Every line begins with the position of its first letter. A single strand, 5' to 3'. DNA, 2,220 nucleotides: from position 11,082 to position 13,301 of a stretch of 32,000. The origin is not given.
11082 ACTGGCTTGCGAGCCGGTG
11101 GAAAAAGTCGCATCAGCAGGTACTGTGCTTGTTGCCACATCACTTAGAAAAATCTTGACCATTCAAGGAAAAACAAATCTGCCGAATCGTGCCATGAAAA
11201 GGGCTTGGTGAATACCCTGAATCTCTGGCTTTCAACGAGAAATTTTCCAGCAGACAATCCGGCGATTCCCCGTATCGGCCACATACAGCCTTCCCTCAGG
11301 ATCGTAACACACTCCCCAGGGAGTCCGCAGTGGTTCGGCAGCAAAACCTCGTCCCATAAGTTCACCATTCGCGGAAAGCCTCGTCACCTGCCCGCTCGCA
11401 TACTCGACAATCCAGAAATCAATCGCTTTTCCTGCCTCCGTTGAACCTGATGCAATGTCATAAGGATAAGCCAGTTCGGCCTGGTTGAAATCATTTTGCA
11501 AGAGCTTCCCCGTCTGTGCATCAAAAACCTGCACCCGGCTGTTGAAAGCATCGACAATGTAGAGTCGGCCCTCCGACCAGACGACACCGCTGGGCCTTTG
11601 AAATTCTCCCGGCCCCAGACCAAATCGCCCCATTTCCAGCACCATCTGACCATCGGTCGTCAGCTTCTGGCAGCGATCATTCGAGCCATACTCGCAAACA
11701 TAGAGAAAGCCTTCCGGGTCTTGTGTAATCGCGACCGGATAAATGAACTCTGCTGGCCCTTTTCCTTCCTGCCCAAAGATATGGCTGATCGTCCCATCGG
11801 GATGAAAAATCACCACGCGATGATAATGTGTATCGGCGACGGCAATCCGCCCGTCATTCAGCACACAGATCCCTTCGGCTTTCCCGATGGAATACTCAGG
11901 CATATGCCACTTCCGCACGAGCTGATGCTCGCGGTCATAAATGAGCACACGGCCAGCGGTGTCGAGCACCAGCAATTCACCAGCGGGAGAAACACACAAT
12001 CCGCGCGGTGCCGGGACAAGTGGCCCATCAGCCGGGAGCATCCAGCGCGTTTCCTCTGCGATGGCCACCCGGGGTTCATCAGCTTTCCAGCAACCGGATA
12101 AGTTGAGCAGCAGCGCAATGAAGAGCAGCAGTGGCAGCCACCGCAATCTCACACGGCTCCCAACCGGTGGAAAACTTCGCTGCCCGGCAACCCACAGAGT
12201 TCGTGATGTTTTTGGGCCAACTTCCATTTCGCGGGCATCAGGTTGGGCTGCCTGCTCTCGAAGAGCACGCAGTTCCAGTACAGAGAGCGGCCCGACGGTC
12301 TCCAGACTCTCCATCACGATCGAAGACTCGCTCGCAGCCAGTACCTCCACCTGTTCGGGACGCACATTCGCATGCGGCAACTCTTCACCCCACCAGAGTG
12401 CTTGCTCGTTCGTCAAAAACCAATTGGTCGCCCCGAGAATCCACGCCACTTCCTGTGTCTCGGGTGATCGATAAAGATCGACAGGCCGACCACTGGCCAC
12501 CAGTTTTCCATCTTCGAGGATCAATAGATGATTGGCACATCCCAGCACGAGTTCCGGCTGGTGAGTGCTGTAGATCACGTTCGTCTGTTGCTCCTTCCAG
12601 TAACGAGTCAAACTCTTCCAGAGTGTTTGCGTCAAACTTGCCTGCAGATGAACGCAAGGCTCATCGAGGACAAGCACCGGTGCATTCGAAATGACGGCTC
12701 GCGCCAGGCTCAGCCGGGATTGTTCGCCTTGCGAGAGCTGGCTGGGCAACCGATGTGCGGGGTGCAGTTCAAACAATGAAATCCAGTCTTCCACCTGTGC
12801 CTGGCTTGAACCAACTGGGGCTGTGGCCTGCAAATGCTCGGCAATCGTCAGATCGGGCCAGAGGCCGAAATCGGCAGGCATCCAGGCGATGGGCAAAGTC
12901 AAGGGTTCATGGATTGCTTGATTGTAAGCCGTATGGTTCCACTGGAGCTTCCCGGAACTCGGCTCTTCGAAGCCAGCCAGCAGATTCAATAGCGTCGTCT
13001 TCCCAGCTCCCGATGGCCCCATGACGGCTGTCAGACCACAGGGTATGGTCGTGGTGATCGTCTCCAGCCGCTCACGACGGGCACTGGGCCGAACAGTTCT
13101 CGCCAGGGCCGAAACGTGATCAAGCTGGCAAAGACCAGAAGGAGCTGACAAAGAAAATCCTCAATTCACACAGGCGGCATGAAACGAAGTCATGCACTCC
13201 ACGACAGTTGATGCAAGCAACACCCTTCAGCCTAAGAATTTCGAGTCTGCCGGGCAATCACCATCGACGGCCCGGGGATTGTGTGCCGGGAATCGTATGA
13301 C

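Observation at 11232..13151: ABC ATPase reads in frame into a complete lipoprotein signal peptide and a six-bladed NHL propeller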

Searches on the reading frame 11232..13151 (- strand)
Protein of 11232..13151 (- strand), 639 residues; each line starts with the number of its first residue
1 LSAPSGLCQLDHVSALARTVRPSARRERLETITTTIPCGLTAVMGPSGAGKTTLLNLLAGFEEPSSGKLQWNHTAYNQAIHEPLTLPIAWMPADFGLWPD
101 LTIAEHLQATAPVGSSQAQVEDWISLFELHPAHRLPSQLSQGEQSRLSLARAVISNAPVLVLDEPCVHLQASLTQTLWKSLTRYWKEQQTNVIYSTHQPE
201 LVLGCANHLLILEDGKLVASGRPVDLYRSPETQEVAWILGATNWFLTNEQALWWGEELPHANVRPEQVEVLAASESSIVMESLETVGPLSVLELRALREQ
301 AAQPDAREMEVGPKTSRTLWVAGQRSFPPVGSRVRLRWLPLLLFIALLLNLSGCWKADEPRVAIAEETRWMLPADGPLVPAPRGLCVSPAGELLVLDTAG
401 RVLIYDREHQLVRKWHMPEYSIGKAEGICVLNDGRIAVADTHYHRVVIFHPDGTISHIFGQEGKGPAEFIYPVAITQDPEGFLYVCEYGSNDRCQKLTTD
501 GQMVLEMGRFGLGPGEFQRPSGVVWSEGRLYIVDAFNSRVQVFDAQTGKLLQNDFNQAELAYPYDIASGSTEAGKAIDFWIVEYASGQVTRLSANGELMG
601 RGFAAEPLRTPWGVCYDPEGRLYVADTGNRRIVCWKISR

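Call 3: search_protein_families(library=pfam, proteins=[window:11232-13151:-], max_evalue=0.01)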
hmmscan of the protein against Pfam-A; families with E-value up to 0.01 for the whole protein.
window:11232-13151:- (639 aa): 11 families
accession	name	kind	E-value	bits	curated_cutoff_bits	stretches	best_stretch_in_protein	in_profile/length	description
PF00005.33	ABC_tran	-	1.3e-27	97.5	25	1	36-166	8-136/137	ABC transporter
PF01436.27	NHL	-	4.9e-27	93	20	3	608-635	1-28/28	NHL repeat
PF17170.10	DUF5128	-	9.5e-09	35.3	22.9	2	421-476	42-96/321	6-bladed beta-propeller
PF24684.1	Vgb_lyase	-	8.7e-08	31.7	50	1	426-627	100-283/290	Virginiamycin B lyase family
PF13304.12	AAA_21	-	2.2e-07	31.7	27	1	136-202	235-303/304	AAA domain, putative AbiEii toxin, Type IV TA system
PF08450.18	SGL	-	1e-06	29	26.3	0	521-629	3-106/246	SMP-30/Gluconolactonase/LRE-like region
PF03193.22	RsgA_GTPase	-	0.00025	21.4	30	1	25-62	93-130/174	RsgA GTPase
PF13401.12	AAA_22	-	0.0019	19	27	1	38-133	5-64/130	AAA domain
PF13175.12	AAA_15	-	0.002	18.3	32.1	0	156-202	328-374/374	AAA ATPase domain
PF13191.12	AAA_16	-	0.0072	17.3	32.6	0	31-163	18-139/167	AAA ATPase domain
PF13521.12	AAA_28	-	0.0091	16.7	27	0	42-60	3-21/164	AAA domain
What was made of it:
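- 12417..13151 (-): ABC nucleotide-binding domain (residues 1-245). Walker A 12993-13019, signature LSQGEQ 12720-12737, Walker B 12657-12677, H-loop His197 12561-12563. Pfam ABC_tran E 1.3e-27 (call 3).
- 11235..12092 (-): Mature NHL six-bladed beta-propeller (residues 354-639, 286 aa) with a ~10-residue tether after the Cys. Pfam NHL and DUF5128 (call 3).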

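Call 4: search_protein_families(library=ncbifam, proteins=[window:11232-13151:-], max_evalue=0.01)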
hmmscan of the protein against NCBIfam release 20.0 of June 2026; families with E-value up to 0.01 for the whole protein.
window:11232-13151:- (639 aa): 191 families (the best 25 are shown)
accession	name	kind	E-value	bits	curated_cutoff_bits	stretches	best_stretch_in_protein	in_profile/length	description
TIGR03265.1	PhnT2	equivalog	2.7e-32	112.4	457.7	1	27-250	18-246/353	putative 2-aminoethylphosphonate ABC transporter ATP-binding protein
NF040840.2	tungstate_WtpC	equivalog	1e-30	107.2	440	1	43-244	31-236/347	tungstate ABC transporter ATP-binding protein WtpC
TIGR01187.1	potA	subfamily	1.7e-30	106.3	355.6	1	43-247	1-209/325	polyamine ABC transporter ATP-binding protein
TIGR03258.1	PhnT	equivalog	9.2e-30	103.9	499.15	1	29-246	24-247/359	2-aminoethylphosphonate ABC transport system ATP-binding subunit PhnT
NF006987.0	PRK09452.1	equivalog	1.7e-29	102.7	482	1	39-250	43-259/378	spermidine/putrescine ABC transporter ATP-binding protein PotA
NF040933.2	ABC_arch_GlcV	equivalog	3.7e-29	101.7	450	1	29-247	22-250/357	glucose ABC transporter ATP-binding protein GlcV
TIGR02142.1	modC_ABC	equivalog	7.6e-29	101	285.05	1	31-232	15-225/353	molybdenum ABC transporter ATP-binding protein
TIGR00968.1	3a0106s01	subfamily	1.1e-28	100.3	342.75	1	29-243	16-235/237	sulfate ABC transporter ATP-binding protein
TIGR01277.1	thiQ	equivalog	4.9e-28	98.2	245.05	1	41-218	27-208/213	thiamine ABC transporter ATP-binding protein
NF008355.0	PRK11144.1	equivalog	9.5e-27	93.9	434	1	32-231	17-221/353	molybdenum ABC transporter ATP-binding protein ModC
NF008653.0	PRK11650.1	subfamily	1.8e-26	93.1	432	1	39-249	30-245/357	sn-glycerol-3-phosphate ABC transporter ATP-binding protein UgpC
TIGR01189.1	ccmA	equivalog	3.4e-26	92.2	131.6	1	30-199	17-187/198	heme ABC exporter ATP-binding protein CcmA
NF043075.1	MMSYN1_0197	equivalog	7e-26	91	550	1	42-244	32-238/341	spermidine/putrescine ABC transporter ATP-binding protein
NF008039.0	PRK10771.1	equivalog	8.1e-26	90.9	298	1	41-240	28-229/234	thiamine ABC transporter ATP-binding protein ThiQ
TIGR02857.1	CydD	equivalog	1.3e-25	90.3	435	1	25-203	334-521/529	thiol reductant ABC exporter subunit CydD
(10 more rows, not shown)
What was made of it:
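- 12417..13151 (-): NCBIfam PhnT2/PotA/ModC-type importer ATPases (call 4).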

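Call 5: find_homologous_proteins(query=window:11232-13151:-, max_evalue=1e-10)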
Query window:11232-13151:- (639 aa): 2815 proteins with E <= 1e-10 among 8000 candidates; the best 120 are listed.
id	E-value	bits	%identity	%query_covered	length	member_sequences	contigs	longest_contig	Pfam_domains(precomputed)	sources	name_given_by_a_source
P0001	0.0e+0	1440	97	100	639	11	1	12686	PF17170.11,PF00005.34,PF24684.2,PF01436.28,PF08450.19,PF13304.13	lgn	-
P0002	3.9e-283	959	66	99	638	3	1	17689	PF17170.11,PF00005.34,PF24684.2,PF01436.28,PF08450.19,PF13304.13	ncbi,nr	ncbi:MAG: hypothetical protein C0478_10655 [Planctomyces sp.]|nr:hypothetical protein [Planctomyces 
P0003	1.3e-154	534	45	95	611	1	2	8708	PF17170.11,PF00005.34,PF24684.2,PF01436.28,PF08450.19,PF13304.13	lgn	-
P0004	3.2e-154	533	45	95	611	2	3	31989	PF17170.11,PF00005.34,PF01436.28,PF08450.19,PF13304.13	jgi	-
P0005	3.5e-152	526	44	98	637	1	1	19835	PF17170.11,PF00005.34,PF24684.2,PF01436.28,PF06739.18,PF08450.19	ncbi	-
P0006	2.8e-149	517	44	96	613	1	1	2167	PF17170.11,PF00005.34,PF24684.2,PF01436.28,PF08450.19,PF13304.13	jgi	jgi:ABC-type multidrug transport system ATPase subunit/sugar lactone lactonase YvrE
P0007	7.0e-148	512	44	96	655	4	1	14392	PF17170.11,PF00005.34,PF01436.28,PF08450.19,PF13304.13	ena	-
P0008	1.1e-147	511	43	95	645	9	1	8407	PF17170.11,PF00005.34,PF24684.2,PF01436.28,PF06739.18,PF08450.19,PF13304.13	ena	-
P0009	1.2e-146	508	43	96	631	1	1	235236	PF08402.17,PF17170.11,PF00005.34,PF01436.28,PF08450.19,PF13304.13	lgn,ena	-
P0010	2.6e-146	507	42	95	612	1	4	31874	PF17170.11,PF00005.34,PF24684.2,PF01436.28,PF08450.19,PF13304.13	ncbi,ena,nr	ncbi:MAG: hypothetical protein CMJ46_02965 [Planctomyces sp.]|nr:hypothetical protein [Planctomyces 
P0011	3.4e-146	507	43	97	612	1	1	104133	PF17170.11,PF00005.34,PF24684.2,PF01436.28,PF08450.19,PF13304.13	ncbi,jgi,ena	jgi:iron(III) transport system ATP-binding protein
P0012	2.1e-145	504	42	96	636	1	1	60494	PF17170.11,PF00005.34,PF24684.2,PF01436.28,PF08450.19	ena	-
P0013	6.0e-145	502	40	95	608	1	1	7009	PF17170.11,PF00005.34,PF24684.2,PF01436.28,PF08450.19,PF13304.13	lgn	-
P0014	2.2e-144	501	42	97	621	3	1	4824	PF17170.11,PF00005.34,PF24684.2,PF01436.28,PF08450.19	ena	-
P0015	7.6e-144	499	43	96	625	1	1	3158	PF17170.11,PF00005.34,PF01436.28,PF08450.19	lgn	-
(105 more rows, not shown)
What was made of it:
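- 120 of the 120 listed homologues carry the same fusion (call 5).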

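Call 9: find_related_loci(query=A1, collection=genome_contigs, flank=6000)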
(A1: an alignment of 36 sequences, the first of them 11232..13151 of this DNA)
Query A1 (639 aa) in genome_contigs; peptide patterns used: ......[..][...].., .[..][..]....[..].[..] (x = any residue, [..] = any of these).
600 stretches matched a pattern (row limit reached: there are more); 435 encode a relative of the query (tblastn E <= 1e-3); the best 80 are kept; 80 distinct loci.
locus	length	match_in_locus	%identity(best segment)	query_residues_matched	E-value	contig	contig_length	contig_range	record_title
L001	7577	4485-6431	95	1-639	0e+0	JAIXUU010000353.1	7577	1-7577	MAG: Planctomyces sp. isolate D1_MAG_00040 pond_D1_MAG_00040_000000000240, whole genome shotgun sequence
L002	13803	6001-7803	42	28-633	2e-151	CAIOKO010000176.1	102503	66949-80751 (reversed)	MAG: uncultured Schlesneria sp. isolate Umea2_bin-1599 genome assembly, contig: bin-1599:176/280, whole genome shotgun s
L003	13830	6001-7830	43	7-639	5e-150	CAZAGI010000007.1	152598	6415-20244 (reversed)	MAG TPA_asm: uncultured Planctomycetaceae bacterium isolate SRP287051_co1_163 genome assembly, contig: NODE_223_length_1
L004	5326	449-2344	43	7-633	4e-152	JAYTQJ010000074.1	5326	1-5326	MAG: Schlesneria sp. isolate GFS_4627 GFS_4627_73, whole genome shotgun sequence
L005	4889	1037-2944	43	7-633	3e-150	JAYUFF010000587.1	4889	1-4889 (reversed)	MAG: Schlesneria sp. isolate GFS_7656 GFS_7656_586, whole genome shotgun sequence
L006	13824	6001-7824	43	26-637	1e-144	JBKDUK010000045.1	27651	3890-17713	MAG: Planctomycetaceae bacterium isolate samp_4355_maxbin_574 samp_4355_122150, whole genome shotgun sequence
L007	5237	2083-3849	43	27-633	1e-145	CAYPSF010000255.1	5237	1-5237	MAG TPA_asm: uncultured Bifidobacteriaceae bacterium isolate binchicken_co54_474 genome assembly, contig: NODE_30023_len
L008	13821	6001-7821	41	28-639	1e-143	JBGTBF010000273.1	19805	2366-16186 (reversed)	MAG: Planctomycetaceae bacterium isolate JTS-AC90 k141_4370232, whole genome shotgun sequence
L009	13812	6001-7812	41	4-633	1e-140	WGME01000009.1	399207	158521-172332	MAG: bacterium isolate RI_361 c_000000167533, whole genome shotgun sequence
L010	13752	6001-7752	41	26-633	3e-139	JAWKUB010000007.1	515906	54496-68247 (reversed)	MAG: Planctomycetaceae bacterium isolate ABC1.128 ABC1.128.fa-7, whole genome shotgun sequence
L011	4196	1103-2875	45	28-633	5e-142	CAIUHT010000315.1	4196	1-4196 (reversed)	MAG: uncultured Planctomycetaceae bacterium isolate LaPlata-a_bin-1986 genome assembly, contig: bin-1986:0315/1492, whol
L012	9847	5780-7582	40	5-633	8e-137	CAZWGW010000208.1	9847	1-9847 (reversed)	MAG TPA_asm: uncultured Planctomycetaceae bacterium isolate SRP237561_co1_68 genome assembly, contig: NODE_13377_length_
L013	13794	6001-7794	41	16-633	8e-136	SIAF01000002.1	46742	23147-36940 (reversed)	MAG: Planctomycetaceae bacterium isolate Baikal-deep-G167 BACOMB-C3152, whole genome shotgun sequence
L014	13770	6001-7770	40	28-633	1e-135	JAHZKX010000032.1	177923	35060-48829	MAG: Planctomycetota bacterium isolate O_S4.2_bin.8 k141_416729, whole genome shotgun sequence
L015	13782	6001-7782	41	24-633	9e-134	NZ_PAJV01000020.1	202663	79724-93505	MAG: Gimesia sp. isolate SAT87 240167, whole genome shotgun sequence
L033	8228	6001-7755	49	26-633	2e-81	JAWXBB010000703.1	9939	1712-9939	MAG: Planctomycetaceae bacterium isolate MP5IB2.78 k99_3147403, whole genome shotgun sequence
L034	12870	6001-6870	47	349-633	1e-80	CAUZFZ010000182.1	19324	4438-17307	MAG: Planctomycetota bacterium isolate CB21_323.46 genome assembly, contig: Ga0302123_10001121, whole genome shotgun seq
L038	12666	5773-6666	44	339-633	7e-78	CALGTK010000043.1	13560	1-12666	MAG TPA_asm: uncultured Planctomyces sp. isolate ERR2206752_bin.18_CONCOCT_v1.1_MAG genome assembly, contig: ERZ887832.1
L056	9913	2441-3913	42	19-633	8e-63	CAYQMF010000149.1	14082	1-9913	MAG TPA_asm: uncultured candidatus Brocadiaceae bacterium isolate SRP237561_co1_290 genome assembly, contig: NODE_7764_l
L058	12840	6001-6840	47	354-633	2e-78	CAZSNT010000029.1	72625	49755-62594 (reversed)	MAG TPA_asm: uncultured Victivallales bacterium isolate SRP167671_co1_107 genome assembly, contig: NODE_369_length_72625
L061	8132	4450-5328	35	347-638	1e-45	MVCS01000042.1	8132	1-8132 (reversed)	MAG: Planctomycetales bacterium 4484_123 ex4484_123_scaffold_7609, whole genome shotgun sequence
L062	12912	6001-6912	35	339-637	4e-45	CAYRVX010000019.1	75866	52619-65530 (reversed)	MAG TPA_asm: uncultured Planctomycetaceae bacterium isolate SRP068000_co1_610 genome assembly, contig: NODE_225_length_7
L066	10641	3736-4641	34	341-637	1e-40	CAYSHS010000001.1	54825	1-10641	MAG TPA_asm: uncultured Pirellulales bacterium isolate binchicken_co129_178 genome assembly, contig: NODE_1350_length_54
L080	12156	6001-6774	32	382-632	3e-34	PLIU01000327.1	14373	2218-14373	MAG: Verrucomicrobiales bacterium isolate palsa_1400 73.20110800_P3S.15_contig_2949, whole genome shotgun sequence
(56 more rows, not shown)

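Call 22: search_protein_families(library=pfam, proteins=[L066:3-1010:+, L066:1022-2122:+, L066:2119-4644:+, L066:4689-7685:+, L066:7909-8934:+, L066:8924-9835:+], max_evalue=0.01)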
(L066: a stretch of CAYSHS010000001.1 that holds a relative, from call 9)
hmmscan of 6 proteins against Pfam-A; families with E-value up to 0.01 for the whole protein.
L066:3-1010:+ (335 aa): 2 families
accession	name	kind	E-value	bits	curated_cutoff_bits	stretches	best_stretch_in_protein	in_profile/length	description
PF19955.5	EAD1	-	0.00024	21.9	24.2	1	79-156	6-88/90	Effector-associated domain 1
PF19732.4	SpoIIE_N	-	0.0011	18.1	27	1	19-134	413-524/605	Stage II sporulation protein E N-terminal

L066:1022-2122:+ (366 aa): 4 families
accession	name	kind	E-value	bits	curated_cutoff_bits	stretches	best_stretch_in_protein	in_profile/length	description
PF13343.11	SBP_bac_6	-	3.8e-22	79.4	24.6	1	110-326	1-219/245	Bacterial extracellular solute-binding protein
PF13416.11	SBP_bac_8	-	5e-19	69.6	27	1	75-333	3-270/279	Bacterial extracellular solute-binding protein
PF13531.11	SBP_bac_11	-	6.2e-18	65.8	25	1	69-316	11-221/227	Bacterial extracellular solute-binding protein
PF01547.30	SBP_bac_1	-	2.4e-17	64.3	26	1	69-311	9-304/307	Bacterial extracellular solute-binding protein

L066:2119-4644:+ (841 aa): 10 families
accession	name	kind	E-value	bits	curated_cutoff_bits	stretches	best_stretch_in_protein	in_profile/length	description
PF01436.27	NHL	-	9.5e-37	123.7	20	4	812-837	1-26/28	NHL repeat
PF17170.10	DUF5128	-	7.1e-14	52.2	22.9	2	680-752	53-125/321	6-bladed beta-propeller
PF25021.1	TEN_NHL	-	2.3e-09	37.1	27.1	0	810-834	139-163/357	Teneurin NHL domain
PF00528.27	BPD_transp_1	-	2e-08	34.6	26.4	1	364-532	15-178/184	Binding-protein-dependent transport system inner membrane component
PF08450.18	SGL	-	2.9e-08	34.1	26.3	1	589-802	10-220/246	SMP-30/Gluconolactonase/LRE-like region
PF24684.1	Vgb_lyase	-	6.3e-08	32.2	50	1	589-830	64-282/290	Virginiamycin B lyase family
PF18975.6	DUF5711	-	1.7e-06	27.9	26.3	0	739-784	116-158/344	Family of unknown function (DUF5711)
PF22701.2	Mala_s_1-like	-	0.00047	20.4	27.5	1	583-685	91-192/195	Mal s 1 allergenic protein-like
PF06739.17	SBBP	-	0.0031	17.9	20.5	0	670-685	13-28/38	Beta-propeller repeat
PF20067.5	SSL_N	-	0.0055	17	18.9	0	582-604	23-45/46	Strictosidine synthase-like, N-terminal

L066:4689-7685:+ (998 aa): 4 families
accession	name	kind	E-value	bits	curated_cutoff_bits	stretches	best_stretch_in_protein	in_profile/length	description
PF07090.17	GATase1_like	-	1.6e-16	61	27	2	616-706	153-244/247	Putative glutamine amidotransferase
PF00092.34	VWA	-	3.7e-15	57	23.8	1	464-600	36-172/174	von Willebrand factor type A domain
PF13519.12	VWA_2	-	1.8e-08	35.4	27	1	82-177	1-106/107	von Willebrand factor type A domain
PF13768.12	VWA_3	-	4.9e-05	23.9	27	1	492-587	60-153/155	von Willebrand factor type A domain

L066:7909-8934:+ (341 aa): 9 families
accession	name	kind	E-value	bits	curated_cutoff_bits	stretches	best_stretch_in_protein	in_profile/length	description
PF07726.17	AAA_3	-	1.9e-62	209.4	27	1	49-182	1-130/131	ATPase family associated with various cellular activities (AAA)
PF07728.20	AAA_5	-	3.1e-15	56.9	22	1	49-181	1-139/139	AAA domain (dynein-related subfamily)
PF17863.7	AAA_lid_2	-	4.5e-12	46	22.7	1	254-326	2-74/74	AAA lid domain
PF20030.5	bpMoxR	-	1.8e-09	37.4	27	1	25-200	9-179/205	MoxR domain in the MoxR-vWA-beta-propeller ternary systems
PF00004.35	AAA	-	7.5e-07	30.1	21.2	1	50-188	1-130/131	ATPase family associated with various cellular activities (AAA)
PF00493.29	MCM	-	0.0002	21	23.3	1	31-166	27-175/224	MCM P-loop domain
PF00158.32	Sigma54_activat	-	0.0012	19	20.2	0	49-167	24-147/168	Sigma-54 interaction domain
PF05496.18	RuvB_N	-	0.002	18.3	27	0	49-76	35-62/159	Holliday junction DNA helicase RuvB P-loop domain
PF01078.27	Mg_chelatase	-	0.0023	17.8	20.3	0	30-71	5-46/207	Magnesium chelatase, subunit ChlI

L066:8924-9835:+ (303 aa): 1 family
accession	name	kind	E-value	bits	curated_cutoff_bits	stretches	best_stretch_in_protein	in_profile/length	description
PF01882.25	DUF58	-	5.5e-31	107.9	23.4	1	56-259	1-208/216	Protein of unknown function DUF58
